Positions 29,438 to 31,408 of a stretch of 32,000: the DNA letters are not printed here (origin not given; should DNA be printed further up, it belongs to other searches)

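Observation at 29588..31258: Cytidylyltransferase-like / radical-SAM-like / SPASM-like fusion whose radical SAM core has no cysteine triad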

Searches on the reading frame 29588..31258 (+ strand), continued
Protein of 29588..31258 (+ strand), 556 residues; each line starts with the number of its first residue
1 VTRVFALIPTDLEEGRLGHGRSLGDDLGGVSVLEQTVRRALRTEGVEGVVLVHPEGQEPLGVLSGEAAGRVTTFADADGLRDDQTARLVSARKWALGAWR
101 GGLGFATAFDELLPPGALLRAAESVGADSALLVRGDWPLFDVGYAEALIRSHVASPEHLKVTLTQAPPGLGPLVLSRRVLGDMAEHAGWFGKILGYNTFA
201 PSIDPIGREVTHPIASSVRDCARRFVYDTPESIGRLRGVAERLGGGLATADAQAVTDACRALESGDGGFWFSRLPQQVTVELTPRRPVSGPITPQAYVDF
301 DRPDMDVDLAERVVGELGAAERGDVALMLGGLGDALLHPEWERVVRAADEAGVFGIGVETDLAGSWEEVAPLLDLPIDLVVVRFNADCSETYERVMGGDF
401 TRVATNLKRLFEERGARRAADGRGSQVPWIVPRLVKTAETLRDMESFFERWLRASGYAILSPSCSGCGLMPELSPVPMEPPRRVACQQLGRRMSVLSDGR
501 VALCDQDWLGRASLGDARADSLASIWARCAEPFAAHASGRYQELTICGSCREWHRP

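Call 45: find_encoding_contigs(protein=P0199, flank=10000, max_places=3)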
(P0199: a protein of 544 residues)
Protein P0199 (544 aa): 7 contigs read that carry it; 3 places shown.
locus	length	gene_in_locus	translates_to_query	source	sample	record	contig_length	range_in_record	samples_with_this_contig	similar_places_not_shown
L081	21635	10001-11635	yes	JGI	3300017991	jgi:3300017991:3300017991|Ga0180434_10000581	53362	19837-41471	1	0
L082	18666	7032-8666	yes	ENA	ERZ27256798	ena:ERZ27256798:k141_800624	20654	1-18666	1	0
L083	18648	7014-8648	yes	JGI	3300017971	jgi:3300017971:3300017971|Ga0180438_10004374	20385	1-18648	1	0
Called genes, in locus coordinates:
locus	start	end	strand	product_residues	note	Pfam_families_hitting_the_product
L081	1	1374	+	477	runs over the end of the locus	PF00669:Flagellin_N, PF07196:Flagellin_IN (weak), PF00700:Flagellin_C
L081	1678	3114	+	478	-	PF00669:Flagellin_N, PF07196:Flagellin_IN (weak), PF00700:Flagellin_C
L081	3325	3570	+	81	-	PF03646:FlaG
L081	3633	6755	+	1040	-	PF02465:FliD_N, PF07195:FliD_C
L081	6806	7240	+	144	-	PF02561:FliS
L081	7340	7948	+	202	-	PF27299:TP0873_N (weak), PF26154:DUF8042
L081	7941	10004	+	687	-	PF01973:MptE-like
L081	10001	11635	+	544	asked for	PF04055:Radical_SAM, PF13186:SPASM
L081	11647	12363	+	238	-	PF02348:CTP_transf_3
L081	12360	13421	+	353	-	PF03102:NeuB, PF08666:SAF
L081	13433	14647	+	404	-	PF02350:Epimerase_2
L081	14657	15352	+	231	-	PF13489:Methyltransf_23, PF05175:MTS, PF02353:CMAS (weak), PF03848:TehB, PF13847:Methyltransf_31, PF08241:Methyltransf_11, PF08242:Methyltransf_12, PF13649:Methyltransf_25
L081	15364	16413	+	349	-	PF02388:FemAB (faint), PF04339:FemAB_like (faint), PF13480:Acetyltransf_6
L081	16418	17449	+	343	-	PF05368:NmrA, PF01073:3Beta_HSD, PF01370:Epimerase, PF02719:Polysacc_synt_2, PF04321:RmlD_sub_bind, PF07993:NAD_binding_4, PF13460:NAD_binding_10, PF16363:GDP_Man_Dehyd, +1 more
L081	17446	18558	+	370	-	PF00155:Aminotran_1_2 (weak), PF01041:DegT_DnrJ_EryC1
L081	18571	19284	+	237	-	PF14512:TM1586_NiRdase (faint), PF00881:Nitroreductase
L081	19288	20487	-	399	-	PF00579:tRNA-synt_1b, PF01479:S4 (weak)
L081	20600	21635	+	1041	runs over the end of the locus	PF13243:SQHop_cyclase_C (faint), PF13428:TPR_14 (faint), PF13424:TPR_12 (faint), PF13174:TPR_6 (weak), PF14559:TPR_19 (weak)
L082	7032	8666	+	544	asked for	PF04055:Radical_SAM, PF13186:SPASM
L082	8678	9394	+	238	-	PF02348:CTP_transf_3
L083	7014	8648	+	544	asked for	PF04055:Radical_SAM, PF13186:SPASM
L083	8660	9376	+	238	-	PF02348:CTP_transf_3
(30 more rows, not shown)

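Call 47: search_protein_families(library=ncbifam, proteins=[P0199, P0235, P0285, P0286, P0287, P0288, P0289, P0290, P0166, P0187], max_evalue=0.00001)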
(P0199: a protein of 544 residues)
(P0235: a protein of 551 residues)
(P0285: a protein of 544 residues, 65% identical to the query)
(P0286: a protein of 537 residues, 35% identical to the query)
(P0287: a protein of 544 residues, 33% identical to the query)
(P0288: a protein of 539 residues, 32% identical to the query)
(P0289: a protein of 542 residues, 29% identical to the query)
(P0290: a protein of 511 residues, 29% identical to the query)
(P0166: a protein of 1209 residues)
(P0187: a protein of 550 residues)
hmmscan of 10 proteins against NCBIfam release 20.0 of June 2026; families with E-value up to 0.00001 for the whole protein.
P0199 (544 aa): 32 families (the best 25 are shown)
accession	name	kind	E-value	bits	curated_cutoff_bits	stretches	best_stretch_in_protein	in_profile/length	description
TIGR04321.1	spiroSPASM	subfamily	1.5e-58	198.7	250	1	118-542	82-506/510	spiro-SPASM protein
TIGR04317.1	W_rSAM_matur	equivalog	2e-30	106.1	380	1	268-441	4-175/349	tungsten cofactor oxidoreductase radical SAM maturase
TIGR04311.1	rSAM_Geo_metal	subfamily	7.1e-23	81.3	400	1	266-429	1-166/423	radical SAM/SPASM family putative metalloenzyme maturase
NF001199.0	PRK00164.2-1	equivalog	8.1e-15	54.7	231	1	268-404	12-147/308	GTP 3',8-cyclase MoaA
TIGR02668.1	moaA_archaeal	equivalog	2.1e-14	53.2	325.25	1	264-404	6-145/303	GTP 3',8-cyclase MoaA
TIGR02666.1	moaA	equivalog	6.8e-14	51.6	284.05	1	264-404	6-152/336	GTP 3',8-cyclase MoaA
NF045646.2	rSAM_Se_TrsS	equivalog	7e-14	51.2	490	1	272-404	90-224/441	radical SAM (seleno)protein TrsS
NF050035.1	rSAM_WgK_link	exception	2.5e-13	49.8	650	1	267-401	8-142/367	radical SAM/SPASM peptide maturase WgkB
NF049973.1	radical_Rv1681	equivalog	4.7e-13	48.8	380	1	277-401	81-205/326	Rv1681 family radical SAM protein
TIGR04250.1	SCM_rSAM_ScmE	equivalog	5.8e-13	48.5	400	1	267-402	2-137/358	SynChlorMet cassette radical SAM/SPASM protein ScmE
TIGR04251.1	SCM_rSAM_ScmF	equivalog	3.3e-12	46.5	400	1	273-431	9-163/353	SynChlorMet cassette radical SAM/SPASM protein ScmF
TIGR04038.1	tatD_link_rSAM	subfamily_domain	1.2e-11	44.8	129.7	1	271-425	11-169/192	TatD family nuclease-associated radical SAM protein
TIGR02109.1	PQQ_syn_pqqE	equivalog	3.4e-11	42.7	381.35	1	267-392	6-130/358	pyrroloquinoline quinone biosynthesis protein PqqE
NF038283.1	viperin_w_prok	equivalog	3.6e-11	42.8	180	1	270-383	4-122/281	viperin family antiviral radical SAM protein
NF045702.1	rSAM_GDGT_ether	equivalog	2.2e-10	39.8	450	1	271-430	89-246/486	tetraether lipid synthase Tes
TIGR04347.1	pseudo_SAM_Halo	equivalog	3.6e-07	29.8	525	1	272-389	42-157/390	TIGR04347 family pseudo-SAM/SPASM protein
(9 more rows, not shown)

P0235 (551 aa): 30 families (the best 25 are shown)
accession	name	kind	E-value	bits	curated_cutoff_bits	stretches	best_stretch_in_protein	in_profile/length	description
TIGR04321.1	spiroSPASM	subfamily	9.7e-62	209.3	250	1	123-550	77-506/510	spiro-SPASM protein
TIGR04317.1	W_rSAM_matur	equivalog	8.1e-32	110.7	380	1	276-434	4-160/349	tungsten cofactor oxidoreductase radical SAM maturase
TIGR04311.1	rSAM_Geo_metal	subfamily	2.3e-24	86.3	400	1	275-421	2-150/423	radical SAM/SPASM family putative metalloenzyme maturase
TIGR02668.1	moaA_archaeal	equivalog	2.2e-16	59.7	325.25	1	272-410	6-143/303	GTP 3',8-cyclase MoaA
NF045646.2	rSAM_Se_TrsS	equivalog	3.9e-16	58.6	490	1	280-413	90-225/441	radical SAM (seleno)protein TrsS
TIGR02666.1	moaA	equivalog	1.2e-15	57.3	284.05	1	272-413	6-153/336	GTP 3',8-cyclase MoaA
NF001199.0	PRK00164.2-1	equivalog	1.3e-15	57.3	231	1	277-411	13-146/308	GTP 3',8-cyclase MoaA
TIGR04546.1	rSAM_ahbC_deAc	equivalog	2.1e-14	53.1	650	1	280-399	43-160/390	12,18-didecarboxysiroheme deacetylase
TIGR02109.1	PQQ_syn_pqqE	equivalog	4.9e-14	52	381.35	1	275-402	6-132/358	pyrroloquinoline quinone biosynthesis protein PqqE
TIGR04250.1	SCM_rSAM_ScmE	equivalog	1.1e-13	50.8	400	1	275-410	2-137/358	SynChlorMet cassette radical SAM/SPASM protein ScmE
TIGR03962.1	mycofact_rSAM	equivalog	1.4e-13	50.8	265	1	279-427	15-160/339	mycofactocin radical SAM maturase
NF045702.1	rSAM_GDGT_ether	equivalog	4.9e-13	48.5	450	1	279-434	89-243/486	tetraether lipid synthase Tes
NF050035.1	rSAM_WgK_link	exception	8.4e-13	48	650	1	275-410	8-143/367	radical SAM/SPASM peptide maturase WgkB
TIGR04347.1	pseudo_SAM_Halo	equivalog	1.4e-11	44.3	525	1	280-413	42-174/390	TIGR04347 family pseudo-SAM/SPASM protein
TIGR04055.1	rSAM_NirJ2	equivalog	2.3e-11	43.8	500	1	281-404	5-126/326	putative heme d1 biosynthesis radical SAM protein NirJ2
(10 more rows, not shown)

P0285 (544 aa): 44 families (the best 25 are shown)
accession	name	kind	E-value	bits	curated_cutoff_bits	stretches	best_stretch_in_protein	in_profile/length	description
TIGR04321.1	spiroSPASM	subfamily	2.9e-58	197.8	250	1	119-542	84-506/510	spiro-SPASM protein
TIGR04317.1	W_rSAM_matur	equivalog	3.6e-34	118.4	380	1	268-432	4-166/349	tungsten cofactor oxidoreductase radical SAM maturase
TIGR04311.1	rSAM_Geo_metal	subfamily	7.2e-28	97.8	400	1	266-440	1-176/423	radical SAM/SPASM family putative metalloenzyme maturase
TIGR02668.1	moaA_archaeal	equivalog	5.2e-20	71.6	325.25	1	264-405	6-146/303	GTP 3',8-cyclase MoaA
NF001199.0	PRK00164.2-1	equivalog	4e-19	68.9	231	1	265-433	9-171/308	GTP 3',8-cyclase MoaA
TIGR02666.1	moaA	equivalog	8.6e-19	67.7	284.05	1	264-404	6-152/336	GTP 3',8-cyclase MoaA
NF050035.1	rSAM_WgK_link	exception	5.2e-16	58.6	650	1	267-405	8-146/367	radical SAM/SPASM peptide maturase WgkB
NF045646.2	rSAM_Se_TrsS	equivalog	1e-15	57.2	490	1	272-448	90-260/441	radical SAM (seleno)protein TrsS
TIGR04251.1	SCM_rSAM_ScmF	equivalog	2.2e-14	53.6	400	1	273-403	9-142/353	SynChlorMet cassette radical SAM/SPASM protein ScmF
TIGR02109.1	PQQ_syn_pqqE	equivalog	2.8e-14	52.8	381.35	1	267-403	6-141/358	pyrroloquinoline quinone biosynthesis protein PqqE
TIGR04545.1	rSAM_ahbD_hemeb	equivalog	3.8e-13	49.6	500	1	272-399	4-131/339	heme b synthase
TIGR04250.1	SCM_rSAM_ScmE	equivalog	9e-13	47.8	400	1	267-402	2-137/358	SynChlorMet cassette radical SAM/SPASM protein ScmE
TIGR04347.1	pseudo_SAM_Halo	equivalog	9.1e-13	48.2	525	1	272-394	42-163/390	TIGR04347 family pseudo-SAM/SPASM protein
NF038283.1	viperin_w_prok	equivalog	9.9e-13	47.9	180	1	274-386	8-125/281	viperin family antiviral radical SAM protein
TIGR04055.1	rSAM_NirJ2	equivalog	1.7e-12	47.5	500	1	273-392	5-123/326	putative heme d1 biosynthesis radical SAM protein NirJ2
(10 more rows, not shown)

P0286 (537 aa): 6 families
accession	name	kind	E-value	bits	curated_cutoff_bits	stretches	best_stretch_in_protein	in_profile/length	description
TIGR04321.1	spiroSPASM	subfamily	2.2e-26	92.6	250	1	119-535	85-506/510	spiro-SPASM protein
TIGR04317.1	W_rSAM_matur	equivalog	5.5e-14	52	380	1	311-440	53-179/349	tungsten cofactor oxidoreductase radical SAM maturase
TIGR04311.1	rSAM_Geo_metal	subfamily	6.5e-13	48.5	400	1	312-442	52-184/423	radical SAM/SPASM family putative metalloenzyme maturase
TIGR04545.1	rSAM_ahbD_hemeb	equivalog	1.1e-07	31.6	500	1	290-400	28-137/339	heme b synthase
TIGR02109.1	PQQ_syn_pqqE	equivalog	3.4e-06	26.2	381.35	1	264-437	6-174/358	pyrroloquinoline quinone biosynthesis protein PqqE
TIGR04053.2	TIGR04053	equivalog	7.8e-06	25.4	395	0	290-409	36-151/366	TIGR04053 family radical SAM/SPASM domain-containing protein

P0287 (544 aa): 11 families
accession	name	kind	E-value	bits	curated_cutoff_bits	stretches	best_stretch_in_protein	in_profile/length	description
TIGR04321.1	spiroSPASM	subfamily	2.5e-33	115.5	250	1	220-542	187-506/510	spiro-SPASM protein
TIGR04317.1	W_rSAM_matur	equivalog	6.6e-16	58.4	380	1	295-423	31-157/349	tungsten cofactor oxidoreductase radical SAM maturase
TIGR04311.1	rSAM_Geo_metal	subfamily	1.2e-09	37.8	400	1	266-409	2-146/423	radical SAM/SPASM family putative metalloenzyme maturase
TIGR04251.1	SCM_rSAM_ScmF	equivalog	1.3e-08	34.6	400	1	293-401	33-140/353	SynChlorMet cassette radical SAM/SPASM protein ScmF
NF001199.0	PRK00164.2-1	equivalog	6.5e-08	32.1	231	1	288-401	33-144/308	GTP 3',8-cyclase MoaA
TIGR02668.1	moaA_archaeal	equivalog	1.3e-07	30.9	325.25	1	296-401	39-142/303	GTP 3',8-cyclase MoaA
TIGR02666.1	moaA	equivalog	2.5e-07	30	284.05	1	293-404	39-152/336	GTP 3',8-cyclase MoaA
TIGR04250.1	SCM_rSAM_ScmE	equivalog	3.2e-07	29.6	400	0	470-539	251-318/358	SynChlorMet cassette radical SAM/SPASM protein ScmE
TIGR04545.1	rSAM_ahbD_hemeb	equivalog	1.5e-06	27.9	500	1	272-404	5-136/339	heme b synthase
TIGR04051.1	rSAM_NirJ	equivalog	1.8e-06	27.2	515.45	1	295-404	30-137/354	heme d1 biosynthesis radical SAM protein NirJ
NF049973.1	radical_Rv1681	equivalog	2.1e-06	26.9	380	1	295-400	100-204/326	Rv1681 family radical SAM protein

P0288 (539 aa): 5 families
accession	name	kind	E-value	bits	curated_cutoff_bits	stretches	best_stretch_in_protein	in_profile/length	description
TIGR04321.1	spiroSPASM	subfamily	1.9e-34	119.3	250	1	217-536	184-505/510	spiro-SPASM protein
TIGR04251.1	SCM_rSAM_ScmF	equivalog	4.8e-10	39.4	400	1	322-402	62-142/353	SynChlorMet cassette radical SAM/SPASM protein ScmF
TIGR04317.1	W_rSAM_matur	equivalog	5.5e-10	38.9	380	1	286-421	23-159/349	tungsten cofactor oxidoreductase radical SAM maturase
TIGR04311.1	rSAM_Geo_metal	subfamily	2e-08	33.7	400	1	294-426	32-167/423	radical SAM/SPASM family putative metalloenzyme maturase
TIGR03962.1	mycofact_rSAM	equivalog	1.7e-06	27.5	265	1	319-411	63-154/339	mycofactocin radical SAM maturase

P0289 (542 aa): 3 families
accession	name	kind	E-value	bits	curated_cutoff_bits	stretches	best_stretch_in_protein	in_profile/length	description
TIGR04321.1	spiroSPASM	subfamily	3e-32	112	250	1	125-540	88-506/510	spiro-SPASM protein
TIGR04317.1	W_rSAM_matur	equivalog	5.3e-12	45.5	380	1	315-428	53-164/349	tungsten cofactor oxidoreductase radical SAM maturase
TIGR04311.1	rSAM_Geo_metal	subfamily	9.4e-07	28.2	400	1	301-404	39-143/423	radical SAM/SPASM family putative metalloenzyme maturase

P0290 (511 aa): 1 family
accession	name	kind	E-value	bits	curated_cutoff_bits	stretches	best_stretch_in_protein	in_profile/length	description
TIGR04321.1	spiroSPASM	subfamily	8.6e-08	31.3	250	0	121-185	86-147/510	spiro-SPASM protein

P0166 (1209 aa): 5 families
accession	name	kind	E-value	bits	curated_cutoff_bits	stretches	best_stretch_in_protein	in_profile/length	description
NF050051.1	FlagModPseD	domain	1.3e-18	67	670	1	79-560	72-551/640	flagellin modification protein PseD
TIGR04321.1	spiroSPASM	subfamily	3.3e-16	59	250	1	894-1185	194-482/510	spiro-SPASM protein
TIGR02668.1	moaA_archaeal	equivalog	3e-08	33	325.25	1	946-1062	24-140/303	GTP 3',8-cyclase MoaA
TIGR04317.1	W_rSAM_matur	equivalog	1.2e-07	31.2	380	1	960-1079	32-150/349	tungsten cofactor oxidoreductase radical SAM maturase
TIGR04545.1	rSAM_ahbD_hemeb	equivalog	5.8e-06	26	500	0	958-1053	27-121/339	heme b synthase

P0187 (550 aa): 9 families
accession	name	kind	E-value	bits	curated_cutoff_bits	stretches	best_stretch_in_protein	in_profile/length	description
TIGR04321.1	spiroSPASM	subfamily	1.9e-44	152.2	250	1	231-548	191-506/510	spiro-SPASM protein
TIGR04317.1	W_rSAM_matur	equivalog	1.4e-20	73.7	380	1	303-445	33-173/349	tungsten cofactor oxidoreductase radical SAM maturase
TIGR04311.1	rSAM_Geo_metal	subfamily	9.4e-13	48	400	1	299-438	30-169/423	radical SAM/SPASM family putative metalloenzyme maturase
TIGR04251.1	SCM_rSAM_ScmF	equivalog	3.2e-08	33.4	400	1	300-427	34-155/353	SynChlorMet cassette radical SAM/SPASM protein ScmF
NF001199.0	PRK00164.2-1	equivalog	1.7e-06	27.4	231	1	329-446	67-178/308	GTP 3',8-cyclase MoaA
NF038332.1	rSAM_rare_HxsC4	exception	1.9e-06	27.3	500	1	309-445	52-183/335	radical SAM protein HxsC4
NF045646.2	rSAM_Se_TrsS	equivalog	2.7e-06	26.2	490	1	319-409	132-223/441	radical SAM (seleno)protein TrsS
TIGR02109.1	PQQ_syn_pqqE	equivalog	8.7e-06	24.9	381.35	0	310-441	44-167/358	pyrroloquinoline quinone biosynthesis protein PqqE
TIGR04133.1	rSAM_w_lipo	hypoth_equivalog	8.9e-06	24.9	425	0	299-412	50-164/350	TIGR04133 family radical SAM/SPASM protein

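Call 52: search_protein_families(library=ncbifam, proteins=[P0184, P0250, P0258, P0230, P0259, P0243, P0261, P0227, P0181, P0203], max_evalue=1e-25)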
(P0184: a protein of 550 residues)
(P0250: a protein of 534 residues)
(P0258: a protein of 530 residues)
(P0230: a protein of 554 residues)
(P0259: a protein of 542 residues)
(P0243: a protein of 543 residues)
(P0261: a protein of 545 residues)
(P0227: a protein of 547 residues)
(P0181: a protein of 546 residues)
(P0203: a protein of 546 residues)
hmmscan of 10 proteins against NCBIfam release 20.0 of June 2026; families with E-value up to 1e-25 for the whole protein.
P0184 (550 aa): 1 family
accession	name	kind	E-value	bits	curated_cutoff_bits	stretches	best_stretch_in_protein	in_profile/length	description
TIGR04321.1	spiroSPASM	subfamily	3.3e-50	171.2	250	1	226-549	189-506/510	spiro-SPASM protein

P0250 (534 aa): 1 family
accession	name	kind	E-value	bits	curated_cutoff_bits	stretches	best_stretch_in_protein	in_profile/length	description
TIGR04321.1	spiroSPASM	subfamily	3.5e-36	125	250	1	223-534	187-508/510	spiro-SPASM protein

P0258 (530 aa): 1 family
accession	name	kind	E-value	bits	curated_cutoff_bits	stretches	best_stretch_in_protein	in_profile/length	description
TIGR04321.1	spiroSPASM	subfamily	3.4e-38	131.6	250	1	113-529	75-506/510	spiro-SPASM protein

P0230 (554 aa): 1 family
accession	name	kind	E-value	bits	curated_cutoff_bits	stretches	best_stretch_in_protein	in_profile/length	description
TIGR04321.1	spiroSPASM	subfamily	3.6e-36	124.9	250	1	254-552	208-506/510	spiro-SPASM protein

P0259 (542 aa): 1 family
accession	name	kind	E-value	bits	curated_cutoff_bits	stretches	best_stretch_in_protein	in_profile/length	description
TIGR04321.1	spiroSPASM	subfamily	8.3e-51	173.2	250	1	213-541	181-507/510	spiro-SPASM protein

P0243 (543 aa): 1 family
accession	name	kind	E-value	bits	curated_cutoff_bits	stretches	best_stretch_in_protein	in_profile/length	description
TIGR04321.1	spiroSPASM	subfamily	1.7e-36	126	250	1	222-541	189-506/510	spiro-SPASM protein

P0261 (545 aa): 1 family
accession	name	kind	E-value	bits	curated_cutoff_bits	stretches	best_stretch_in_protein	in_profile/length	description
TIGR04321.1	spiroSPASM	subfamily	4.9e-44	150.8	250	1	115-543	78-506/510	spiro-SPASM protein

P0227 (547 aa): 1 family
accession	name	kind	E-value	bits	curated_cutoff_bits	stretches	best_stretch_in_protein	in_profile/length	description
TIGR04321.1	spiroSPASM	subfamily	5.6e-49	167.1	250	1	225-546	189-506/510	spiro-SPASM protein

P0181 (546 aa): 1 family
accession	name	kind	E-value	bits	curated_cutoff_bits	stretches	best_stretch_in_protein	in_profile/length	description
TIGR04321.1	spiroSPASM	subfamily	5.2e-36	124.4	250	1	267-543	229-505/510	spiro-SPASM protein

P0203 (546 aa): 1 family
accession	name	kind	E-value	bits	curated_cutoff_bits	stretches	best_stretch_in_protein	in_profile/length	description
TIGR04321.1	spiroSPASM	subfamily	1.9e-33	115.9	250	1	225-544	187-506/510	spiro-SPASM protein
